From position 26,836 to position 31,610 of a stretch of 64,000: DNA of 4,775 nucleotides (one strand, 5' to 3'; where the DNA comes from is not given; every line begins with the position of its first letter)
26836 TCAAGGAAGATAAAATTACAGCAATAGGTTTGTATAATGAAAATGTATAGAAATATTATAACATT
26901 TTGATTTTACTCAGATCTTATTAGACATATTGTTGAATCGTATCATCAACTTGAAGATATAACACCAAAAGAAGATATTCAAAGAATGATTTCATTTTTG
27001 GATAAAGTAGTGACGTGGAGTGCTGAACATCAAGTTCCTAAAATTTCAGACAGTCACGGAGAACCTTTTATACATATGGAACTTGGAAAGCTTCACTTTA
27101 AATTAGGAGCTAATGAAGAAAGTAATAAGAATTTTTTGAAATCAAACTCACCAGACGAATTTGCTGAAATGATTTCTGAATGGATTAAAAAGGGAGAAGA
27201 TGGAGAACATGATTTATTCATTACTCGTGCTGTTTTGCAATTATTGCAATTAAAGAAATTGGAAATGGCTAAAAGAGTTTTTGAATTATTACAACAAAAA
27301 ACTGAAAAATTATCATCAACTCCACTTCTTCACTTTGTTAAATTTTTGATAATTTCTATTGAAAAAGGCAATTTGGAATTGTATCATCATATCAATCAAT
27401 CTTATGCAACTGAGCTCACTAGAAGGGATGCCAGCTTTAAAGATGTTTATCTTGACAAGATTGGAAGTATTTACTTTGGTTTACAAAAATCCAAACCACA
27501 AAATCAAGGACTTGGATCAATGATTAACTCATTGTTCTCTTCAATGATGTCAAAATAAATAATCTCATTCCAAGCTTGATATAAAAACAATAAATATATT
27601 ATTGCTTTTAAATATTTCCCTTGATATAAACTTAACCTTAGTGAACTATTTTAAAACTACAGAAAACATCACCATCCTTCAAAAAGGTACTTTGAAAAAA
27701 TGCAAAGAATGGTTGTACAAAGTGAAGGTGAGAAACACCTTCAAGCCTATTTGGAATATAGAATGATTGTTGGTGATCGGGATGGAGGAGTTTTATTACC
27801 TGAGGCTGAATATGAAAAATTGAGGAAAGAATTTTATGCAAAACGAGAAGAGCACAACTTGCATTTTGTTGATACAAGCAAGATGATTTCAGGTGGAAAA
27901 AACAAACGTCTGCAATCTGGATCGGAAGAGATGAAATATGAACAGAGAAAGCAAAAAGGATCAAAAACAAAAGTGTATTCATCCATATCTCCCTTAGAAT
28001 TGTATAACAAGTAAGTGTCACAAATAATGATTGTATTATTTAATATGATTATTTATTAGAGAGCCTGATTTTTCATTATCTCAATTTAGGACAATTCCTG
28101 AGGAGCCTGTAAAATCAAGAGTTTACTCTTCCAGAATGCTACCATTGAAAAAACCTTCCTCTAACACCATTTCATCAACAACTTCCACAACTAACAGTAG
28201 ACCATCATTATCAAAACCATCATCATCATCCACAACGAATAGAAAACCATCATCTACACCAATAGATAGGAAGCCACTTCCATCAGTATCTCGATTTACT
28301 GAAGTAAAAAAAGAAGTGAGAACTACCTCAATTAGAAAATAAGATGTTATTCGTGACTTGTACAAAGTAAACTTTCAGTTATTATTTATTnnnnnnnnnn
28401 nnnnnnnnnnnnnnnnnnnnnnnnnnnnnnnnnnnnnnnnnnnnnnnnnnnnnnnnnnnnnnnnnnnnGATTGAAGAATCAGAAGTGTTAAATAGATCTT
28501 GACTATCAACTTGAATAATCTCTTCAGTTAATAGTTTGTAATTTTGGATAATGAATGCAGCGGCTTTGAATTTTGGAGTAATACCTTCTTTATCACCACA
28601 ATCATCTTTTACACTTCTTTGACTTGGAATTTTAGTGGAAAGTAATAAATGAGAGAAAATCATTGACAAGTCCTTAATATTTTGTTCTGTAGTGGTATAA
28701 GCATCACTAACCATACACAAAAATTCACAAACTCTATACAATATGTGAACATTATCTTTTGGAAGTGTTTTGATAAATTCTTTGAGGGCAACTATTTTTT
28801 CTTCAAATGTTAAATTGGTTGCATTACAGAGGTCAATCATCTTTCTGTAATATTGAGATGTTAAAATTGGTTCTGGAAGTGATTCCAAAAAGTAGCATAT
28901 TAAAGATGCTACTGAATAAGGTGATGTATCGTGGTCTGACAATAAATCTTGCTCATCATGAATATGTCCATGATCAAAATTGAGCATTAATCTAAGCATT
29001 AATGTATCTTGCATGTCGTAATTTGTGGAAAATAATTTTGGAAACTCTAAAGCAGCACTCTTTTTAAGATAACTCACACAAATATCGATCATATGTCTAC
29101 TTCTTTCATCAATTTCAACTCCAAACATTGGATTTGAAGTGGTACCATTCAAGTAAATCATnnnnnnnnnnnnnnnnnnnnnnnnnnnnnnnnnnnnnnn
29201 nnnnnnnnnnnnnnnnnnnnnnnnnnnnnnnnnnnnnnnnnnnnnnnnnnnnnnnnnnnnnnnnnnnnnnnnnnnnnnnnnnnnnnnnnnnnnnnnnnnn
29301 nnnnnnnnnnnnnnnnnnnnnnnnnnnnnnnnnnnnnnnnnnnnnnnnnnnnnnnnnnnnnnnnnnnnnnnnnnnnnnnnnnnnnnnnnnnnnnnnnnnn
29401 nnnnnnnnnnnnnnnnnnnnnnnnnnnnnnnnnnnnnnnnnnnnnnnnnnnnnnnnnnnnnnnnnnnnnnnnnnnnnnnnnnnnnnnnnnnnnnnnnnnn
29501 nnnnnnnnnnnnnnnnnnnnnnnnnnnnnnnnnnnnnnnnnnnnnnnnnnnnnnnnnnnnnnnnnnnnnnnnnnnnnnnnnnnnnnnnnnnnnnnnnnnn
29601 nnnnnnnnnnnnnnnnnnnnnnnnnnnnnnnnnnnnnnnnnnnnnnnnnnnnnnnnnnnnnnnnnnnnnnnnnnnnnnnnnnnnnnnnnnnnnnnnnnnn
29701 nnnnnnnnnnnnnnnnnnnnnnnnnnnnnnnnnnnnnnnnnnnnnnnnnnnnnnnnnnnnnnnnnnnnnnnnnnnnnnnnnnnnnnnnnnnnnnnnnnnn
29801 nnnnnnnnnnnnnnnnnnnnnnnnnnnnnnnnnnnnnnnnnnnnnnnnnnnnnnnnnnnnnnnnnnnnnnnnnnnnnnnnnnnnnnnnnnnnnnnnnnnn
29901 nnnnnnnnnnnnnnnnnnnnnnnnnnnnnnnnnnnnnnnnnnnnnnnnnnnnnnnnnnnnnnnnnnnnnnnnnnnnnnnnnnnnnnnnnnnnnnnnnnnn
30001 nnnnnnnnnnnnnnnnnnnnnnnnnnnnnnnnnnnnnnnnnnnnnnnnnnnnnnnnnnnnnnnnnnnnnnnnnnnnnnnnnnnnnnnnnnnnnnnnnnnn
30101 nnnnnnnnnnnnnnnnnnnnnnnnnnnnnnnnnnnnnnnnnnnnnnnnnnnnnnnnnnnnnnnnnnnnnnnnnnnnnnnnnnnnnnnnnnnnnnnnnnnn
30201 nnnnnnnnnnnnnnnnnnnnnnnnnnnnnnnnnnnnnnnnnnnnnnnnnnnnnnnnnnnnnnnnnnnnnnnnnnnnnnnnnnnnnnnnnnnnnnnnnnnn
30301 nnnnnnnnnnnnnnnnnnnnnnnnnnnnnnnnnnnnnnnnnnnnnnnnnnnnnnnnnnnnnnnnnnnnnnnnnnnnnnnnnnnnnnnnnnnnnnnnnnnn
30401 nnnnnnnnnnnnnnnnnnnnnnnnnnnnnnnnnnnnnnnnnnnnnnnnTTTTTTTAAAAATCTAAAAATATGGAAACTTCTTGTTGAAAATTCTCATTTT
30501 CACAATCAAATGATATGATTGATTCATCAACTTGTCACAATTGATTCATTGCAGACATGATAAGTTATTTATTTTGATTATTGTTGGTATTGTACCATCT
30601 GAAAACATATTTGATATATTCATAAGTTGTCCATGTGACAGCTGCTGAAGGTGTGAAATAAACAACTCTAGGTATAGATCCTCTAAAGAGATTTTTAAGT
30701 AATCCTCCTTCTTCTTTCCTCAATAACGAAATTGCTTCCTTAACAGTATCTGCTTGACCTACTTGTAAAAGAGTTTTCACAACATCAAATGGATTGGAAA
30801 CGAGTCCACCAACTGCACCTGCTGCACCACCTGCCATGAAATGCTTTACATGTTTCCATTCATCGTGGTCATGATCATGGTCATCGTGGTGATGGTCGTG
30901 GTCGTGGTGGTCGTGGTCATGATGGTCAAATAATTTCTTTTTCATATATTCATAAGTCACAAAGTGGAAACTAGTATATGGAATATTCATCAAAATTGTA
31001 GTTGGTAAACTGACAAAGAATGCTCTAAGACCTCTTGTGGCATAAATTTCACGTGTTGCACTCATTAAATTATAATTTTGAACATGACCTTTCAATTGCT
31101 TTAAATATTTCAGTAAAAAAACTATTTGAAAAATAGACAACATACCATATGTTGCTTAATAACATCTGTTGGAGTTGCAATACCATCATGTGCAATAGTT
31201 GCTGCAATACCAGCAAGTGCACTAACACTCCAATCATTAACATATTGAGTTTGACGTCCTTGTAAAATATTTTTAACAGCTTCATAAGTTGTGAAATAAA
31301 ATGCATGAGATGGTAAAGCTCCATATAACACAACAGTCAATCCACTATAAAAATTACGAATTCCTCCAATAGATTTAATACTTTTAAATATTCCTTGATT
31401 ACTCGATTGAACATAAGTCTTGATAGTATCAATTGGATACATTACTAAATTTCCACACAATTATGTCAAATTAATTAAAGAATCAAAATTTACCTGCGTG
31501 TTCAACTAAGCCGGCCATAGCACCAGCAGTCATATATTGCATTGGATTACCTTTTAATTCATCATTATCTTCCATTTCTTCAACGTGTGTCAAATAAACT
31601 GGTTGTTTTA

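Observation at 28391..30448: Kelch-type beta-propeller fused to a RhoGAP-like domain without an obvious arginine finger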

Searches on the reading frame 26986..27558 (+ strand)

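Call 47: search_protein_families(library=pfam, proteins=[window:26986-27558:+], max_evalue=0.001)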
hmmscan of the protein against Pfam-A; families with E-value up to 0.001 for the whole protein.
window:26986-27558:+ (190 aa): 1 family
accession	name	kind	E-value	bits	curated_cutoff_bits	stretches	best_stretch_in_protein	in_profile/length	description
PF04190.19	GET4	-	1.2e-43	150.1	30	1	3-184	69-257/257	Golgi to ER traffic protein 4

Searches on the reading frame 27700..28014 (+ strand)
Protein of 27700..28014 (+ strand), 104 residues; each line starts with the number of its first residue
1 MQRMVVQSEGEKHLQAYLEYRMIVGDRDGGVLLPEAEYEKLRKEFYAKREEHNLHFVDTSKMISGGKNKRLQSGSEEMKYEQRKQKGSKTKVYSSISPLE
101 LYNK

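Call 47: search_protein_families(library=pfam, proteins=[window:27700-28014:+], max_evalue=0.001)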
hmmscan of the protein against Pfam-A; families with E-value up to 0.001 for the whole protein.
window:27700-28014:+ (104 aa): 1 family
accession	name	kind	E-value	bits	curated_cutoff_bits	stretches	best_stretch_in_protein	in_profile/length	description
PF14753.11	FAM221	-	0.00039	20.6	25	1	20-55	1-36/196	Protein FAM221A/B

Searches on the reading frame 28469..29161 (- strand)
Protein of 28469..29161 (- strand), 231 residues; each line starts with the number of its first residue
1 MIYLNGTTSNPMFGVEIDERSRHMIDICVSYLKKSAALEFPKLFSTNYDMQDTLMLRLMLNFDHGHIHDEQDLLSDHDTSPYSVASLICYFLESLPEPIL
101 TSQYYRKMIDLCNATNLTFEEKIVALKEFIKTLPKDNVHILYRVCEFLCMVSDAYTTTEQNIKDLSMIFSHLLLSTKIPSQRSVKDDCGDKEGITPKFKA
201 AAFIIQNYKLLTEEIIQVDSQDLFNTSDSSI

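Call 13: find_homologous_proteins(query=A2, max_evalue=0.001)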
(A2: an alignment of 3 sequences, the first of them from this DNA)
Query A2 (3 sequences) (215 aa, profile of the alignment): 2 proteins with E <= 0.001 among 2834 candidates.
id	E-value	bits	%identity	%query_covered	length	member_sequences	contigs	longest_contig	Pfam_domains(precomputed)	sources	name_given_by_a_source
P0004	1.1e-6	46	31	42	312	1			PF00620.33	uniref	uniref:Rho-GAP domain-containing protein n=1 Tax=Cyprinus carpio TaxID=7962 RepID=A0A8C1IR80_CYPCA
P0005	6.0e-4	37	26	51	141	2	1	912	PF00620.33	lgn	-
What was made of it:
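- Tried and rejected: A word-indexed homologue search with the 3-sequence GAP alignment returned only 2 hits (call 13).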

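Call 28: find_homologous_proteins(query=A4, max_evalue=0.01)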
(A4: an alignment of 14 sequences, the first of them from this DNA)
Query A4 (14 sequences) (211 aa, profile of the alignment): 23 proteins with E <= 0.01 among 3536 candidates.
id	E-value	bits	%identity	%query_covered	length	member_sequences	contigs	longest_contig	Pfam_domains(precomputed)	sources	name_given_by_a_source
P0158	7.4e-33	132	28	44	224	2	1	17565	PF00620.33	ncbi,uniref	ncbi:rho GTPase-activating protein 1, partial [Octopus sinensis]|uniref:Rho GTPase-activating protei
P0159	1.5e-28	118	28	44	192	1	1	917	PF00620.33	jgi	-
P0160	2.2e-26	111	23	43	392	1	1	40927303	PF00650.26,PF00620.33,PF13716.12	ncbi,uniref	ncbi:rho GTPase-activating protein 1-like [Antedon mediterranea]|uniref:rho GTPase-activating protei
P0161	8.0e-26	109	23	48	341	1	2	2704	PF00620.33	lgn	-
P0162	1.9e-25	108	26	42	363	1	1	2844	PF00620.33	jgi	jgi:hypothetical protein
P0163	9.0e-25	105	29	45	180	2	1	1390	PF00620.33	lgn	-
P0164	1.5e-24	105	25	71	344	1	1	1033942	PF00620.33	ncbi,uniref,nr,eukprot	ncbi:rho/rac/cdc gtpase-activating protein [Anaeramoeba ignava]|uniref:Rho/rac/cdc gtpase-activating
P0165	1.7e-23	101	-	-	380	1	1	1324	PF00620.33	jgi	-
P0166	1.1e-19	89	48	10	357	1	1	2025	PF00620.33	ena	-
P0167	8.8e-18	82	26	45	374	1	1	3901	PF00784.23,PF00620.33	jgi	jgi:Rho GTPase-activating protein 39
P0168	1.6e-15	75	27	50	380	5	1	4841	PF00620.33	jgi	jgi:GTPase-activating protein SAC7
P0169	2.9e-13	68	21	45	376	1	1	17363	PF00620.33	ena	-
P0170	6.7e-13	67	30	43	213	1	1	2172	PF00620.33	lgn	-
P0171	8.1e-12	63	45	9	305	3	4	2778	PF00620.33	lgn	-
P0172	7.7e-11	60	24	55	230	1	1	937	PF00620.33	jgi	-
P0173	6.0e-9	54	45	9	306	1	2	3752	PF00620.33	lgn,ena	-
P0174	2.0e-8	52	38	20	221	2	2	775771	PF00620.33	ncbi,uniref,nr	ncbi:RhoGAP domain containing protein [Histomonas meleagridis]|uniref:RhoGAP domain containing prote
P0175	2.5e-8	52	48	12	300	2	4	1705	PF21310.4,PF00620.33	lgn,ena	-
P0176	2.7e-8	52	48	11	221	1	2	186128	PF00620.33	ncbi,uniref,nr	ncbi:RhoGAP domain containing protein [Histomonas meleagridis]|uniref:RhoGAP domain containing prote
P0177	2.0e-6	45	25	51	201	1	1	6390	PF00620.33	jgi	jgi:hypothetical protein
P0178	2.9e-6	45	26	45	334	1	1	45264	PF00620.33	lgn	-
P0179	1.0e-5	43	32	15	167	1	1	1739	PF00620.33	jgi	-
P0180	1.7e-3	36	-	-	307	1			PF00620.33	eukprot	eukprot:TRINITY_DN2478_c2_g6_i1.p1 TRINITY_DN2478_c2_g6~~TRINITY_DN2478_c2_g6_i1.p1 ORF type:complet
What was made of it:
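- Tried and rejected: The later search with the 14-sequence alignment gave 23 RhoGAPs, enough for a good MSA (call 28).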

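Call 36: predict_structure(alignment_id=A5)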
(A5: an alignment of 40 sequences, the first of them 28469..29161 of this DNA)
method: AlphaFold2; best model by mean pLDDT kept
length: 231 residues; sequences in the alignment: 40
mean_pLDDT: 93.1   pTM: 0.88
mean pLDDT of the five models: 93.1, 92.6, 91.8, 91.5, 91.4
residues with pLDDT >= 90: 200; 70-90: 16; 50-70: 12; < 50: 3
segments of 3 or more residues with pLDDT < 50: none
pLDDT, mean of each block of 10 residues (from residue 1): 59 96 98 96 90 93 96 97 97 97 97 98 98 97 98 97 97 96 94 96 98 90 70 62
secondary structure, 60 per line:
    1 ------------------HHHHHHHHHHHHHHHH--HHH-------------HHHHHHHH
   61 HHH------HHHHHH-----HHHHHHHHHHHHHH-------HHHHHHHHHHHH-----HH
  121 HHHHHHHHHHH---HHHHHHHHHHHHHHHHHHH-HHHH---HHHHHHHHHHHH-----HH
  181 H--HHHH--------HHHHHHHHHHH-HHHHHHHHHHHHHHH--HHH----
elements in order: H19-34 H53-63 H70-75 H81-94 H102-113 H119-131 H135-153 H155-158 H162-173 H184-187 H196-206 H208-222
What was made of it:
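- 28514..29116 (-): RhoGAP-fold domain, aa 445-645; inferred pseudo-GAP. AF2 model pLDDT 93.1, pTM 0.88 (call 36).
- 28574..28627 (-): Clade-specific conserved insert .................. (aa 608-625; motif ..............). Modelled with high confidence (call 36).
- On RhoGAP domain family (Pfam PF00620; fold): AF2 pLDDT 93.1 (call 36).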

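Call 38: fold_search(model_id=the predicted structure, library=pdb)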
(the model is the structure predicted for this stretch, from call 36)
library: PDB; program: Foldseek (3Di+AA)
matches with E <= 10: 234; with E <= 0.001: 62
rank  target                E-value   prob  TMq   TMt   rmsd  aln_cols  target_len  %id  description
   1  3iug_B                1.3e-07  1.00  0.67  0.82   2.8       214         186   21  Crystal structure of the RhoGAP domain of RICS (released 2009-09-29)
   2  1f7c                  2.1e-07  1.00  0.68  0.85   3.2       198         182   14  CRYSTAL STRUCTURE OF THE BH DOMAIN FROM GRAF, THE GTPASE REGULATOR ASSOCIATED WITH FOCAL ADHESION KINASE (released 2000-12-20)
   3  5c5s_C                3.1e-07  1.00  0.62  0.70   7.4       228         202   15  Crystal Structure of human Myosin 9b RhoGAP domain at 2.2 angstrom (released 2015-11-25)
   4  6gvc_T                3.5e-07  1.00  0.69  0.71   2.8       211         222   14  Structure of ArhGAP12 bound to G-Actin (released 2019-03-27)
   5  5c5s_A                4.2e-07  1.00  0.60  0.66   7.8       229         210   15  Crystal Structure of human Myosin 9b RhoGAP domain at 2.2 angstrom (released 2015-11-25)
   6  5m6x_A                4.9e-07  1.00  0.66  0.80   3.9       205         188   20  Crystal Structure of human RhoGAP mutated in its arginine finger (R85A) in complex with RhoA.GDP.MgF3- human (released 2017-05-17)
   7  6gvc_R                5.9e-07  1.00  0.69  0.73   2.9       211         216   14  Structure of ArhGAP12 bound to G-Actin (released 2019-03-27)
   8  6r3v_A                5.9e-07  1.00  0.66  0.77   3.9       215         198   20  Crystal Structure of RhoA-GDP-Pi in Complex with RhoGAP (released 2019-05-08)
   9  6gvc_S                6.5e-07  1.00  0.68  0.72   3.0       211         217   14  Structure of ArhGAP12 bound to G-Actin (released 2019-03-27)
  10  5m6x_H                7.1e-07  1.00  0.66  0.80   4.0       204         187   20  Crystal Structure of human RhoGAP mutated in its arginine finger (R85A) in complex with RhoA.GDP.MgF3- human (released 2017-05-17)
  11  5irc_A                7.1e-07  1.00  0.67  0.76   3.9       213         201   21  p190A GAP domain complex with RhoA (released 2016-08-17)
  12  5jcp_B                7.4e-07  1.00  0.61  0.41   7.9       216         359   14  RhoGAP domain of ARAP3 in complex with RhoA in the transition state (released 2016-06-22)
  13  1grn_B                8.1e-07  1.00  0.65  0.76   4.1       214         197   20  CRYSTAL STRUCTURE OF THE CDC42/CDC42GAP/ALF3 COMPLEX. (released 1999-12-22)
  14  3iug_A                9.4e-07  1.00  0.66  0.81   2.7       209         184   21  Crystal structure of the RhoGAP domain of RICS (released 2009-09-29)
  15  3fk2_A                9.4e-07  1.00  0.65  0.75   3.9       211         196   24  Crystal structure of the RhoGAP domain of human glucocorticoid receptor DNA-binding factor 1 (released 2008-12-23)
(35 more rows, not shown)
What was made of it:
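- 28514..29116 (-): Foldseek top 50 hits are all RhoGAP domains (call 38).
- On RhoGAP domain family (Pfam PF00620; fold): Foldseek top 50 hits all RhoGAP (call 38).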

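Call 49: search_solved_structures(query=A4, max_evalue=0.00001, show_alignments=5)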
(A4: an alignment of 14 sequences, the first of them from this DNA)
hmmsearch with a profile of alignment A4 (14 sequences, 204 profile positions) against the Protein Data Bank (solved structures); distinct sequences matched with E-value up to 0.00001: 45.
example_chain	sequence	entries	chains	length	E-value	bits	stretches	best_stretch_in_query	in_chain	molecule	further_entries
3byi_A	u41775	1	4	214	9.3e-38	132.9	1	2-203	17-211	Rho GTPase activating protein 15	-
1grn_B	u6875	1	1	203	1.1e-36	129.5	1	2-203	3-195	PROTEIN (RHO GTPASE ACTIVATING PROTEIN)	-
5irc_A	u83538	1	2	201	1.1e-36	129.5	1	3-202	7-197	Rho GTPase-activating protein 35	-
1am4_A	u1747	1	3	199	1.2e-36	129.3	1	2-203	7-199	P50-RHOGAP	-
1tx4_A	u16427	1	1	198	1.4e-36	129.1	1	2-203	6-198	P50-RHOGAP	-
1ow3_A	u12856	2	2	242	1.8e-36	128.7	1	2-203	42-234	Rho-GTPase-activating protein 1 | RHOGAP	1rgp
3fk2_A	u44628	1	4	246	2.1e-36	128.5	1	3-202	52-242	Glucocorticoid receptor DNA-binding factor 1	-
6r3v_A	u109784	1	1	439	7.7e-36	126.7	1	2-203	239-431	Rho GTPase-activating protein 1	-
2ngr_B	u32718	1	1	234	1.2e-35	126.1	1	2-203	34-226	PROTEIN (GTPASE ACTIVATING PROTEIN (RHG))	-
5m6x_A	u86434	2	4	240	1.3e-35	125.9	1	2-203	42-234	Rho GTPase-activating protein 1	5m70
7qsc_A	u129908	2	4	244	1.4e-35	125.9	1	2-203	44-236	Rho GTPase-activating protein 1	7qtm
6gvc_R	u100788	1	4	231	1.4e-35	125.8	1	2-177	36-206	Rho GTPase-activating protein 12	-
2ee4_A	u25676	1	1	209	7.2e-34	120.2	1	3-202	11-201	Rho GTPase activating protein 5 variant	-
2ee5_A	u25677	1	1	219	8.5e-34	120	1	3-202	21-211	Rho GTPase activating protein 5 variant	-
3kuq_A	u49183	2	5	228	8.1e-33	116.8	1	2-180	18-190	Rho GTPase-activating protein 7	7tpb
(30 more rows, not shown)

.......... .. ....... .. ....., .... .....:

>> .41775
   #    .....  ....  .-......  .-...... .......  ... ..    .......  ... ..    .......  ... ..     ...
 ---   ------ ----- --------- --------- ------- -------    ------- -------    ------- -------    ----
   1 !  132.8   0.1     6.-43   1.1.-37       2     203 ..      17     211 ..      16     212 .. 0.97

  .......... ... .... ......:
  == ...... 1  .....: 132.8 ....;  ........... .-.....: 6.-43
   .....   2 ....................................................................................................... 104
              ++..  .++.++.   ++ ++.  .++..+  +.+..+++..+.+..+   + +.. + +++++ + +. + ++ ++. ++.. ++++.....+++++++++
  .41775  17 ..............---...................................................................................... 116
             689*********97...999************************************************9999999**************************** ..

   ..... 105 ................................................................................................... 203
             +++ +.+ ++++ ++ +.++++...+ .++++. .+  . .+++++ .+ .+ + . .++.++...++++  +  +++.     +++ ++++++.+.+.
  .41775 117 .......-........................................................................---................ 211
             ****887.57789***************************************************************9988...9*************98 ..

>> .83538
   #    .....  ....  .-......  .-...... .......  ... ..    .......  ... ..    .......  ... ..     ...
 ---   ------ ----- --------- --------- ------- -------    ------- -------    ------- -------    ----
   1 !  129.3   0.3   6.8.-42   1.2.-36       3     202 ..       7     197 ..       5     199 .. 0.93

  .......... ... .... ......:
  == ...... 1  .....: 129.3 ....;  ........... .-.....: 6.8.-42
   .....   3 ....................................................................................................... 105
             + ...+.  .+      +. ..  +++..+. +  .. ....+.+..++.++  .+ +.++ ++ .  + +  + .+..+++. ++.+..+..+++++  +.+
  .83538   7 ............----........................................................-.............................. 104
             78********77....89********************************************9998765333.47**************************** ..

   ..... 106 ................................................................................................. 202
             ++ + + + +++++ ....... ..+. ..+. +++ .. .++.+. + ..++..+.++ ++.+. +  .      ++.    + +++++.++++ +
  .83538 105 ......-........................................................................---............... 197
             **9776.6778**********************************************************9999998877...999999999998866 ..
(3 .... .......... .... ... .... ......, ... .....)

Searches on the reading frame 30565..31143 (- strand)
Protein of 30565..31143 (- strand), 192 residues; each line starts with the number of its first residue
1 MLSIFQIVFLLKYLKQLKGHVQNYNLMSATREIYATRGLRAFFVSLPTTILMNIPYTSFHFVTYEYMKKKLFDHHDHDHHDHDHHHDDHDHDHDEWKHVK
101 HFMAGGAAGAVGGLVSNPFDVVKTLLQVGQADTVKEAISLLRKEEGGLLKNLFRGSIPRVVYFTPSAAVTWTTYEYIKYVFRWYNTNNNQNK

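Call 47: search_protein_families(library=pfam, proteins=[window:30565-31143:-], max_evalue=0.001)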
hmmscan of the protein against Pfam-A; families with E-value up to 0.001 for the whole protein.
window:30565-31143:- (192 aa): 1 family
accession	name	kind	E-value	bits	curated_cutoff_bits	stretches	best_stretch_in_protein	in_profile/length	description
PF00153.32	Mito_carr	-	4.7e-29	100.4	22.3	2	98-182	5-93/96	Mitochondrial carrier protein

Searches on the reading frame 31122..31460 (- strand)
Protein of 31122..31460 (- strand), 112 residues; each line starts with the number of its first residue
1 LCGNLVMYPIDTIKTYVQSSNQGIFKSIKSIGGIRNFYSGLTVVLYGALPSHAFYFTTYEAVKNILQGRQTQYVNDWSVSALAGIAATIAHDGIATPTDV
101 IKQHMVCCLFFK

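Call 47: search_protein_families(library=pfam, proteins=[window:31122-31460:-], max_evalue=0.001)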
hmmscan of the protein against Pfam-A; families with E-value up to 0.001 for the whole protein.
window:31122-31460:- (112 aa): 1 family
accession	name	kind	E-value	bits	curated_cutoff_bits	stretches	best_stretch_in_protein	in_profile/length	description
PF00153.32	Mito_carr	-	5e-18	65.1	22.3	1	1-68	17-94/96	Mitochondrial carrier protein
